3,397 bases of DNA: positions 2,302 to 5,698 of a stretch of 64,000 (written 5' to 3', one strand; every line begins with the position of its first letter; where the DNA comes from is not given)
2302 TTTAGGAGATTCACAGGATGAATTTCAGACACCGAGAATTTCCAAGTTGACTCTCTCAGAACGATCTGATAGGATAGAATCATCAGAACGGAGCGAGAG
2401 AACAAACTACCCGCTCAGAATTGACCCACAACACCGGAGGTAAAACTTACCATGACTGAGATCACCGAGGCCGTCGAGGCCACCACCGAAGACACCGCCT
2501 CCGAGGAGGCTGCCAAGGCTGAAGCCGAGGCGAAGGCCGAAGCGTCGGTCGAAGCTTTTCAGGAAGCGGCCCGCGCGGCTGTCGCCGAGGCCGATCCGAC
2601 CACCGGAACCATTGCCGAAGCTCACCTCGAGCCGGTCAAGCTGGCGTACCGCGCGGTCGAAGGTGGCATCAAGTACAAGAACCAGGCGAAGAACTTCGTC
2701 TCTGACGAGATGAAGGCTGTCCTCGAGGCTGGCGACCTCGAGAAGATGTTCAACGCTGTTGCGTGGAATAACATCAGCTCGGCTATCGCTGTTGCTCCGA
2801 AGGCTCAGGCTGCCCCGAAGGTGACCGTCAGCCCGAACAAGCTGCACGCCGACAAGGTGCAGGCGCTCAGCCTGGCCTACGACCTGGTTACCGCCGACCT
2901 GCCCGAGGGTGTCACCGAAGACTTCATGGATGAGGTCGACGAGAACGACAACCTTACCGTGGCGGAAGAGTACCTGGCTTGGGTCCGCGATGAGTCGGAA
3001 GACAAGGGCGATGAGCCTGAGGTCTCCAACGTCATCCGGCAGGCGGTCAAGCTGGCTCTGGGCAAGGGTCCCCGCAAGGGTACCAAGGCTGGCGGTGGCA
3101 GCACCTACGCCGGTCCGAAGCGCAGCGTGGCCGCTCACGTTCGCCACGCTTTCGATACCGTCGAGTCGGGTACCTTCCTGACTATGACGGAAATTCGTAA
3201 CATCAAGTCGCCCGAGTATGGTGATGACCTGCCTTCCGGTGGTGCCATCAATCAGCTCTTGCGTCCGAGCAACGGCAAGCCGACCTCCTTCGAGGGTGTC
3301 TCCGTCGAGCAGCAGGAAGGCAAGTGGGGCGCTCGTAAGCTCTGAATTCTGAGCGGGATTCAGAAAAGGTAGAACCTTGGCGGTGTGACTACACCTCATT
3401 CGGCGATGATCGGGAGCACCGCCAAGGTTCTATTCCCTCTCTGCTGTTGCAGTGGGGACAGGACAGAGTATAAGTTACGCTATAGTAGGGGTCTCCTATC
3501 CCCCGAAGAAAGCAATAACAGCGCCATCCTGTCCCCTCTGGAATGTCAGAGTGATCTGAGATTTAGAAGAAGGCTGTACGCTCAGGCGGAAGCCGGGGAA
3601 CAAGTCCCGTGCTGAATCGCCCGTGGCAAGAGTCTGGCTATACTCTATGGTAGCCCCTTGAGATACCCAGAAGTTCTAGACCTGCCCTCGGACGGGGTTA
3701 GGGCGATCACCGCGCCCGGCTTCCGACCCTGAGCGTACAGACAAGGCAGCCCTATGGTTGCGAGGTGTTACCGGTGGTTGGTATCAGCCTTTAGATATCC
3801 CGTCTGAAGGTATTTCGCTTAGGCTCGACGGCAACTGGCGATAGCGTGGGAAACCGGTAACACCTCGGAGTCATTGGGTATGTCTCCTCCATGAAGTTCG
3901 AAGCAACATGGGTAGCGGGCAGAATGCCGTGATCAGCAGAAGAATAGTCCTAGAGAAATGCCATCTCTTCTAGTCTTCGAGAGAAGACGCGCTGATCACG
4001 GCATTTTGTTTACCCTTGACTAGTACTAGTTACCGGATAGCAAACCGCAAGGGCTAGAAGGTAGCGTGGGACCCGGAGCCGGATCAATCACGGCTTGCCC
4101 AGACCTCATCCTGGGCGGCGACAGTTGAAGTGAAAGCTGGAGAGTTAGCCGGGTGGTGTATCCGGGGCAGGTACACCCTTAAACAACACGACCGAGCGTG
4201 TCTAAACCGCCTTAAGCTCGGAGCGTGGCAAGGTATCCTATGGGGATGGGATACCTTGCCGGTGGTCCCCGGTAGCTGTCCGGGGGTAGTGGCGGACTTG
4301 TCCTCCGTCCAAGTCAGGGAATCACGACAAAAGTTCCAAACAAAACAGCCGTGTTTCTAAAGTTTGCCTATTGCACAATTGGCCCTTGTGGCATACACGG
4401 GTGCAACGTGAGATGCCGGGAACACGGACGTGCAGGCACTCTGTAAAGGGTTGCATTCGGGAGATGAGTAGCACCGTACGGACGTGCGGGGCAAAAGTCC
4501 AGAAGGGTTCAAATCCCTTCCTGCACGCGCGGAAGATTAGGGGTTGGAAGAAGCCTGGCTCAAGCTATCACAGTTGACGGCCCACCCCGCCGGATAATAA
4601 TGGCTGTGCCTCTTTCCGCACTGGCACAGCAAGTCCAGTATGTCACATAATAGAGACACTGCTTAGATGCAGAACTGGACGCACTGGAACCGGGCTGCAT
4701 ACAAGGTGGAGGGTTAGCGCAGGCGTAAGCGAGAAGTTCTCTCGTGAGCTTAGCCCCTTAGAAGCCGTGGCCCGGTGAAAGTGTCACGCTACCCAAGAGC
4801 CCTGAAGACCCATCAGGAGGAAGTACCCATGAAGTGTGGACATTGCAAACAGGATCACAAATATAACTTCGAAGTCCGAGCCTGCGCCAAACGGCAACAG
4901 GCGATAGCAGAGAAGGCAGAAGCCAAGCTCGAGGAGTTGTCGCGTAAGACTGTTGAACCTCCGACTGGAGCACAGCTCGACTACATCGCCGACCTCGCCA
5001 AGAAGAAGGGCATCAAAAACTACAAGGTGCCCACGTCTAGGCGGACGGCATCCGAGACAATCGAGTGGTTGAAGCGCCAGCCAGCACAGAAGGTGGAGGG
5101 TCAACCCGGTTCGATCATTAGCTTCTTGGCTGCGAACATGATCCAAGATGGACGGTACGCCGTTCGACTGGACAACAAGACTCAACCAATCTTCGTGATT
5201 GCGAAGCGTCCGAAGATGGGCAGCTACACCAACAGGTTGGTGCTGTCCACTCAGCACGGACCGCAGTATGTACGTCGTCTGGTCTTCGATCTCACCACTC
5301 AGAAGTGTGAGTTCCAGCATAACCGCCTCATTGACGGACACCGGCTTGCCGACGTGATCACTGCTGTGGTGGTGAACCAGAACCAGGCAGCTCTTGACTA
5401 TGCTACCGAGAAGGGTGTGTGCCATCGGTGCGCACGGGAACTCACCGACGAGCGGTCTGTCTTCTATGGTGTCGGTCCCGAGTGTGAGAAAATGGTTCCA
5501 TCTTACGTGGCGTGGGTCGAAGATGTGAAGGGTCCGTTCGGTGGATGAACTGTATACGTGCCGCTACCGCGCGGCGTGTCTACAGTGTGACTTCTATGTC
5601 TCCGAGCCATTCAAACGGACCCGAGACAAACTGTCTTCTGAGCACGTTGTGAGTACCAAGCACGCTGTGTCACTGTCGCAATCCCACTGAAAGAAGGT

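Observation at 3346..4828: About 1.5 kb ORF-free, helix-dense region: candidate large ornate ncRNA(s)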

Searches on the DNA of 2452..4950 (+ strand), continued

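Call 80: search_dna_similar(query=L024:3885-3975:+, collection=phages, mode=distant, max_evalue=0.01, max_rows=40)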
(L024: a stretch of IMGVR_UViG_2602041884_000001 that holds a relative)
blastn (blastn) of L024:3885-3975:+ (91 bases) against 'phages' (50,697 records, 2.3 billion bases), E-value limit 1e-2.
Records with a match: 12; places in all: 12; records where one place covers at least 80% of the query: 7.
Best place of each record, by identity: >=99% 2; 95-99% 2; 90-95% 4; 80-90% 4.
By first word of the organism name: Gordonia 7; Curtobacterium 4; Microbacterium 1.
By host as written in the record: Gordonia terrae 3612 3; Curtobacterium flaccumfaciens NRRL B-729 SEA 3; Gordonia terrae strain Ben601 2; Gordonia malaquae CON60 2; Microbacterium foliorum NRRL B-24224 SEA 1; Curtobacterium flaccumfaciens NRRL B-59340 1.
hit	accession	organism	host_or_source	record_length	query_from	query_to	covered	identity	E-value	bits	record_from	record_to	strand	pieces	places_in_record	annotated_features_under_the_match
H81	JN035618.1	Gordonia phage GTE7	Gordonia terrae strain Ben601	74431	1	91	100%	100.0%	2e-39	165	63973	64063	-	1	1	hypothetical protein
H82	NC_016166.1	Gordonia phage GTE7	Gordonia terrae strain Ben601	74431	1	91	100%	100.0%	2e-39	165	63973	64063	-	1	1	hypothetical protein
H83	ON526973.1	Gordonia phage Amore2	Gordonia terrae 3612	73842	1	91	100%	98.9%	1e-37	160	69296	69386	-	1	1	94: hypothetical protein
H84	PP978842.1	Gordonia phage HayZem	Gordonia terrae 3612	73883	1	91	100%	98.9%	1e-37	160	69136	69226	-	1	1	94: hypothetical protein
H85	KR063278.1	Gordonia phage GMA7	Gordonia malaquae CON60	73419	1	91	100%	91.2%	2e-28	129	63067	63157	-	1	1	hypothetical protein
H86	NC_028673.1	Gordonia phage GMA7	Gordonia malaquae CON60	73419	1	91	100%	91.2%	2e-28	129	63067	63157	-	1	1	hypothetical protein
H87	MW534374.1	Gordonia phage Austin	Gordonia terrae 3612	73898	1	89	98%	90.0%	3e-25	119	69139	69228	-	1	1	92: hypothetical protein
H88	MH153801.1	Microbacterium phage Count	Microbacterium foliorum NRRL B-24224 SEA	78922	9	49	45%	90.2%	9e-7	57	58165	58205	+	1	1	87: NrdH-like glutaredoxin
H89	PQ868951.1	Curtobacterium phage Pippin15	Curtobacterium flaccumfaciens NRRL ...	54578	9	49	45%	87.8%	4e-5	53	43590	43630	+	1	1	none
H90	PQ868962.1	Curtobacterium phage JoyLin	Curtobacterium flaccumfaciens NRRL ...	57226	9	49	45%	87.8%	4e-5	53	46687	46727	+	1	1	none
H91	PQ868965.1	Curtobacterium phage Yotsuba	Curtobacterium flaccumfaciens NRRL ...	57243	9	49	45%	87.8%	4e-5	53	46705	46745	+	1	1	none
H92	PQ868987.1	Curtobacterium phage Eevee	Curtobacterium flaccumfaciens NRRL ...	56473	9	49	45%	87.8%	4e-5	53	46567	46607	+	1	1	none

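Call 81: get_annotated_region(hit=H89, flank=1500)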
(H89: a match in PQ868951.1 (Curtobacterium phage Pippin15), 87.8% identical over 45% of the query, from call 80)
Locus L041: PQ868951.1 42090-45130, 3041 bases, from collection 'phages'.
description: Curtobacterium phage Pippin15, complete genome.
organism: Curtobacterium phage Pippin15 (NCBI taxid 3399720)
taxonomy: Viruses; Duplodnaviria; Heunggongvirae; Uroviricota; Caudoviricetes
host: Curtobacterium flaccumfaciens NRRL B-59340; source: soil; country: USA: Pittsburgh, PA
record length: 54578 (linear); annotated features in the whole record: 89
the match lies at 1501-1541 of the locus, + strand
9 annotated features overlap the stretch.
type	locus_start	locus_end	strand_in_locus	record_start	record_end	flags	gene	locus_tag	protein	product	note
CDS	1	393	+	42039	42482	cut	63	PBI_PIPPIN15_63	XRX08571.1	nicotinate ribosyltransferase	-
CDS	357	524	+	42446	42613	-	64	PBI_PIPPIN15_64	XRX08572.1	hypothetical protein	-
CDS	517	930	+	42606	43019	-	65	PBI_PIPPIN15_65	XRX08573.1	hypothetical protein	-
CDS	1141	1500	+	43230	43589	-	66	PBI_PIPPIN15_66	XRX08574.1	hypothetical protein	-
CDS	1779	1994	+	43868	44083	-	67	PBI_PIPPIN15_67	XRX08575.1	hypothetical protein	-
CDS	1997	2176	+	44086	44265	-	68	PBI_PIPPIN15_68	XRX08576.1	helix-turn-helix DNA binding protein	-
CDS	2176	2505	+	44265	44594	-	69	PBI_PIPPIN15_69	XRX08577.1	hypothetical protein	-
CDS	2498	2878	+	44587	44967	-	70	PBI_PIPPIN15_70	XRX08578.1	HNH endonuclease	-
CDS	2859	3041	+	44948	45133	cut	71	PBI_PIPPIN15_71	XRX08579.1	hypothetical protein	-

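Call 82: get_annotated_region(hit=H88, flank=1500)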
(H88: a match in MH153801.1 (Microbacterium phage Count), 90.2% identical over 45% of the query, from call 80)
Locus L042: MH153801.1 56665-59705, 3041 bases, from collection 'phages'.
description: Microbacterium phage Count, complete genome.
organism: Microbacterium phage Count (NCBI taxid 2182352)
taxonomy: Viruses; Duplodnaviria; Heunggongvirae; Uroviricota; Caudoviricetes
host: Microbacterium foliorum NRRL B-24224 SEA; source: soil; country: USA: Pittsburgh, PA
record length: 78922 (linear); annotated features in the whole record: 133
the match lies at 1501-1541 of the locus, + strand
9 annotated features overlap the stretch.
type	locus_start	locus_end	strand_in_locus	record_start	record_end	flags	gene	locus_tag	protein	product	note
CDS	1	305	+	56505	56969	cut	83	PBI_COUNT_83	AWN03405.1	hypothetical protein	-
CDS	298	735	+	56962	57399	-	84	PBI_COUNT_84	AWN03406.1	hypothetical protein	-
CDS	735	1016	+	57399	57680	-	85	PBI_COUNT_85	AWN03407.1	hypothetical protein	-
CDS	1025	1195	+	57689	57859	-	86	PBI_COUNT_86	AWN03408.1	hypothetical protein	-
CDS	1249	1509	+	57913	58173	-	87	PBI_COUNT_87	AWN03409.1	NrdH-like glutaredoxin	NrdH glutaredoxin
CDS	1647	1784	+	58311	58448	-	88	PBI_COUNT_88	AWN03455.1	hypothetical protein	-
CDS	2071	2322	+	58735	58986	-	89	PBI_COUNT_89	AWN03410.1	hypothetical protein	-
CDS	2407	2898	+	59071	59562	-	90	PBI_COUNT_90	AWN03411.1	HNH endonuclease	-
CDS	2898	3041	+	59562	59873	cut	91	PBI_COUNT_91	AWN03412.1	HNH endonuclease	-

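Call 83: search_rna_families(sources=[L041, L042, L020, L024, L030, L037, L039, L002], threshold=evalue, max_evalue=1)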
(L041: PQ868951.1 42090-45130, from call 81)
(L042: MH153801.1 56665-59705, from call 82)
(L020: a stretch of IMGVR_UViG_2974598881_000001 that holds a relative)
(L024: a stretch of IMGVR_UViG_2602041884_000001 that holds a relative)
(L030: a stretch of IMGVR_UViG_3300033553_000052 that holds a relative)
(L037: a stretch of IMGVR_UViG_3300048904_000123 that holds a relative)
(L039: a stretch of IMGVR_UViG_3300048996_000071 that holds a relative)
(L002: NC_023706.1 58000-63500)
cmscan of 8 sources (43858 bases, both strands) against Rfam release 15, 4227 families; matches with E-value up to 1: 8.
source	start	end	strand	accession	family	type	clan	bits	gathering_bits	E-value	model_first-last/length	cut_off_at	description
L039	3904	3979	+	RF00005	tRNA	Gene; tRNA;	CL00001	61.7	29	4.1e-11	1-71/71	no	tRNA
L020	3871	3941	+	RF02679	Pistol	Gene; ribozyme;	-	61.5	34.5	6.3e-09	1-68/68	no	Pistol ribozyme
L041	1500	1573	+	RF02679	Pistol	Gene; ribozyme;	-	51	34.5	1.6e-06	1-68/68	no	Pistol ribozyme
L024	3892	3960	+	RF02679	Pistol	Gene; ribozyme;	-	48.1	34.5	7.2e-06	1-68/68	no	Pistol ribozyme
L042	1500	1568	+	RF02679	Pistol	Gene; ribozyme;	-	45.9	34.5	2.3e-05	1-68/68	no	Pistol ribozyme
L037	4191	4313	+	RF00005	tRNA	Gene; tRNA;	CL00001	43.3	29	4.8e-06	1-71/71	no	tRNA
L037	4104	4178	+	RF01852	tRNA-Sec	Gene; tRNA;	CL00001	28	47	0.15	1-91/91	no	Selenocysteine transfer RNA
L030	5857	5992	+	RF00023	tmRNA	Gene;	CL00001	16.1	47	0.013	1-374/374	no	transfer-messenger RNA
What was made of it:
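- Pistol hits also occur in unrelated actinophages: Pippin15 at 51 bits and Count at 45.9 bits (call 83).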

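Call 109: search_with_rna_model(model_id=R1, sources=[L001, L002, L003, L008, L009, L010, L014, L015, L021, L022, L023, L025, L026, L027, L028, L029, L030, L031, L032, L033, L034, L035, L036, L037, L038, L039, L040, L042], max_evalue=1)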
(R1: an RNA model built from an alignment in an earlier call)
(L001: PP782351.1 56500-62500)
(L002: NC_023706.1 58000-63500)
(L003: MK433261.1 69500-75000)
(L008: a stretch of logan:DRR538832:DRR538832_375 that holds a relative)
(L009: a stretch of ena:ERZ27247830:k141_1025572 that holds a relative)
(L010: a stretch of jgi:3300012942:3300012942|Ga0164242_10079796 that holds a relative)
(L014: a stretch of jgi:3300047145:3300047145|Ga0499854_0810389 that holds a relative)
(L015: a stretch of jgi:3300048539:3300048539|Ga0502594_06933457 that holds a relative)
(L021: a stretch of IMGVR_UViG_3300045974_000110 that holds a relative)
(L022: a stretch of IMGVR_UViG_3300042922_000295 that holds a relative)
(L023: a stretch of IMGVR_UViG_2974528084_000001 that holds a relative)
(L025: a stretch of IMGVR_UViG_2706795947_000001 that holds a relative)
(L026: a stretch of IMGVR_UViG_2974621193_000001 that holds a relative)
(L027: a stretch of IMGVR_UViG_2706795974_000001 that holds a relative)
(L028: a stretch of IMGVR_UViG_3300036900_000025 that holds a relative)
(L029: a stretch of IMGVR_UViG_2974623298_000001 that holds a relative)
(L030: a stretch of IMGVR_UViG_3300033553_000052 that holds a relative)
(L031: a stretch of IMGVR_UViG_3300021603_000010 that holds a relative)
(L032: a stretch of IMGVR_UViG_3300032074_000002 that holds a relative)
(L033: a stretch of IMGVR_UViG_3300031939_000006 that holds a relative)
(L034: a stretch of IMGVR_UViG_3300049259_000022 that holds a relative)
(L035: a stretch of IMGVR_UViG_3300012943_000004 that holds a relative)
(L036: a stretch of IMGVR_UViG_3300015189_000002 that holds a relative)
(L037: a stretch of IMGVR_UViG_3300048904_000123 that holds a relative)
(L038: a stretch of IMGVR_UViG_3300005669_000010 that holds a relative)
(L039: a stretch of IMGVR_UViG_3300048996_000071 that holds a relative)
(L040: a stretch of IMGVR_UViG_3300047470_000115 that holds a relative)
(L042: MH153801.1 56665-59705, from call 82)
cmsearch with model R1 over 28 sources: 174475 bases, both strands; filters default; matches with E-value up to 1: 2.
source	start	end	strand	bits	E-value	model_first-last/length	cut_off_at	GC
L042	1500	1558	+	32.6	1.8e-05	1-61/61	no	0.46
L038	3931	4001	+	28.4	0.00018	1-61/61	no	0.55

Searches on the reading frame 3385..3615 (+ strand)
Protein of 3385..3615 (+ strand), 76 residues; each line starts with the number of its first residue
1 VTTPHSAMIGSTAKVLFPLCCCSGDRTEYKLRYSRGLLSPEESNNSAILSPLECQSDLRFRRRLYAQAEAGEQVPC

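Call 76: search_protein_families(library=phrogs, proteins=[window:3385-3615:+], max_evalue=1)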
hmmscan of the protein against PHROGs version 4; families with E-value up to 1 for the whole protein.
window:3385-3615:+ (76 aa): 0 families

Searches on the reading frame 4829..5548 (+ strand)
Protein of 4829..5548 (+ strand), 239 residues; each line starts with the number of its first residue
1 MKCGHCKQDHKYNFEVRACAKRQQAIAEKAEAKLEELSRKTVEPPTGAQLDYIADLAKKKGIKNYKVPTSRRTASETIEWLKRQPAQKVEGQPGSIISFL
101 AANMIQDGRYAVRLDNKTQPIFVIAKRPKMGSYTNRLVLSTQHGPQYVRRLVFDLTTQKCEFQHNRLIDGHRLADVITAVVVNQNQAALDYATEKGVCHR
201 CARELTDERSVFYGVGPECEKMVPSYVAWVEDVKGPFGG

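Call 10: search_protein_families(library=pfam, proteins=[window:4829-5548:+], max_evalue=0.01)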
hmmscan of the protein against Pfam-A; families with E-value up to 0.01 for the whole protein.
window:4829-5548:+ (239 aa): 1 family
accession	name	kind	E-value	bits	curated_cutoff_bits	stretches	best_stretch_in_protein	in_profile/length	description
PF19474.4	DUF6011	-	2.6e-09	36.9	26.6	1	191-221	4-34/37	Family of unknown function (DUF6011)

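Call 11: search_protein_families(library=phrogs, proteins=[window:4829-5548:+], max_evalue=0.001)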
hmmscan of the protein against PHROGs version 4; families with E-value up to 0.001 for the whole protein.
window:4829-5548:+ (239 aa): 5 families
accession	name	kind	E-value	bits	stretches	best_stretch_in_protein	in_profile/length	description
phrog_6032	-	unknown function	1.3e-39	137.7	1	1-237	43-288/296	-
phrog_636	-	unknown function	1.6e-17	65.6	1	45-221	79-230/254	-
phrog_4046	-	unknown function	1.5e-06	29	1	174-220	250-296/301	-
phrog_20259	-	unknown function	2.5e-05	25.1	1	195-222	109-136/140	-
phrog_25989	-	unknown function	0.00028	22.1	1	197-225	4-33/70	-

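Call 13: search_dna_similar(query=window:4829-5548:+, collection=phages, mode=protein, max_rows=40)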
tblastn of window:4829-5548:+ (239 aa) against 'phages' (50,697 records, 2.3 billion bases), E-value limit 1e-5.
Records with a match: 98; places in all: 98; records where one place covers at least 80% of the query: 50.
Best place of each record, by identity: <60% 98.
By first word of the organism name: Gordonia 88; Tsukamurella 6; Rhodococcus 3; Nocardia 1.
By host as written in the record: Gordonia terrae 3612 73; Gordonia rubripertincta NRRL B-16540 5; Tsukamurella inchonensis strain BEN701 4; Gordonia terrae CAG3 3; Rhodococcus equi 2; Gordonia terrae strain Ben601 2; Gordonia malaquae CON60 2; Tsukamurella inchonensis BEN701 2; and 5 more.
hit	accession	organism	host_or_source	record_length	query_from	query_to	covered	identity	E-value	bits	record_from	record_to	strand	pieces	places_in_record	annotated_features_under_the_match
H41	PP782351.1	Rhodococcus phage Perlina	Rhodococcus qingshengii S10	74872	1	237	99%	41.5%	2e-42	159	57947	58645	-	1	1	hypothetical protein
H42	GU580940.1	Rhodococcus phage ReqiDocB7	Rhodococcus equi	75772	1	237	99%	40.2%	1e-47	174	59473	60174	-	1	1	gp079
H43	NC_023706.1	Rhodococcus phage ReqiDocB7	Rhodococcus equi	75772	1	237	99%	40.2%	1e-47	174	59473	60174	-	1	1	gp079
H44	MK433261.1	Gordonia phage Msay19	Gordonia terrae 3612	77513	42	237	82%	28.4%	4e-9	62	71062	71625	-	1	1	98: hypothetical protein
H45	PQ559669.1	Gordonia phage Poland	Gordonia terrae 3612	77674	42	237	82%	28.4%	4e-9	62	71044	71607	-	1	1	98: hypothetical protein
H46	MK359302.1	Gordonia phage Sombrero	Gordonia terrae 3612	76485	42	237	82%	27.9%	2e-8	60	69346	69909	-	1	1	95: hypothetical protein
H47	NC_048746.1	Gordonia phage Sombrero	Gordonia terrae 3612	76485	42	237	82%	27.9%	2e-8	60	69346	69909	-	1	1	95: hypothetical protein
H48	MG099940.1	Gordonia phage BirksAndSocks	Gordonia terrae 3612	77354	42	237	82%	27.9%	2e-8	60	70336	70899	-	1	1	hypothetical protein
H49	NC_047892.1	Gordonia phage BirksAndSocks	Gordonia terrae 3612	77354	42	237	82%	27.9%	2e-8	60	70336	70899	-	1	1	hypothetical protein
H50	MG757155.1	Gordonia phage Boneham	Gordonia terrae 3612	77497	42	237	82%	27.9%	2e-8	60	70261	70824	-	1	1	hypothetical protein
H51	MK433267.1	Gordonia phage Butterball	Gordonia terrae 3612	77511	42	237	82%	27.9%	2e-8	60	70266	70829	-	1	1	95: hypothetical protein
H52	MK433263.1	Gordonia phage FelixAlejandro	Gordonia terrae 3612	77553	42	237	82%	27.9%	2e-8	60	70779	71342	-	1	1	97: hypothetical protein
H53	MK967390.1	Gordonia phage Beaver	Gordonia rubripertincta NRRL B-16540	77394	42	237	82%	27.9%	5e-8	59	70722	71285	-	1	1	97: hypothetical protein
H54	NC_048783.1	Gordonia phage Beaver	Gordonia rubripertincta NRRL B-16540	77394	42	237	82%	27.9%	5e-8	59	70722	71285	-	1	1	97: hypothetical protein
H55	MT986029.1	Gordonia phage Linetti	Gordonia terrae NRRL B-16283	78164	42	235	81%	27.9%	8e-10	64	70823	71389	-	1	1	94: hypothetical protein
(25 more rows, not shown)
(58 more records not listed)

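Call 21: find_encoding_contigs(protein=window:4829-5548:+, flank=3000, max_places=10)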
Protein window:4829-5548:+ (239 aa): 2 contigs read that carry it; 1 place shown.
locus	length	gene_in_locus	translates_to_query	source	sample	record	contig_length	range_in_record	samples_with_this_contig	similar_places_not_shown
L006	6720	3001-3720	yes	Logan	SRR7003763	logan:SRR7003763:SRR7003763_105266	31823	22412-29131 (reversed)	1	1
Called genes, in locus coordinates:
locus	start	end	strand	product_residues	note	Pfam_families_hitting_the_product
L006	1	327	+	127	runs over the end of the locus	-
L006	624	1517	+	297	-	-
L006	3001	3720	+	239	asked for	PF19474:DUF6011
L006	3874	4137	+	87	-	-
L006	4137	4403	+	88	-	-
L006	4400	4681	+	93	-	-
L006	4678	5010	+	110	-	-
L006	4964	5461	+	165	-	-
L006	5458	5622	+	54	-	-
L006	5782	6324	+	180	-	-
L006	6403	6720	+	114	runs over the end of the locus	-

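Call 87: find_homologous_proteins(query=window:4829-5548:+, max_evalue=1e-20)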
Query window:4829-5548:+ (239 aa): 14 proteins with E <= 1e-20 among 345 candidates.
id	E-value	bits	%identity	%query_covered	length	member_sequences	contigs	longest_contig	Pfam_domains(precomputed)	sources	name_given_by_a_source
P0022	5.3e-159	545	100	100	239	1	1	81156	PF19474.5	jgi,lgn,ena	-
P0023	1.3e-73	265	53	99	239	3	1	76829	PF19474.5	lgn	-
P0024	8.8e-27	112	35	99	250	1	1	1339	PF19474.5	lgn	-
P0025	6.3e-24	103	33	100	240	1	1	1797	PF19474.5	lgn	-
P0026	8.3e-24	102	34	99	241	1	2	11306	PF19474.5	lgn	-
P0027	1.0e-23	102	33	98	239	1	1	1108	PF19474.5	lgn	-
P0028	4.9e-23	100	34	100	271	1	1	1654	PF19474.5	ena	-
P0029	1.9e-22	98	37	80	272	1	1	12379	PF19474.5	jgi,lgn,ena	-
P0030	2.0e-22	98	35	100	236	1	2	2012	PF19474.5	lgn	-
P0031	2.4e-22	98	33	98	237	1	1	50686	PF19474.5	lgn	-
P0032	2.7e-22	97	34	89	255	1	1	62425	PF19474.5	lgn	-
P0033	2.0e-21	95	34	99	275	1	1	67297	PF19474.5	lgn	-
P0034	2.4e-21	94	33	99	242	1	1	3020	PF19474.5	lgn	-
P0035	2.6e-21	94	32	94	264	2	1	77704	PF19474.5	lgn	-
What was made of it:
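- Tried and rejected: More close relatives through the downstream protein: only one cluster above 35% identity (call 87).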
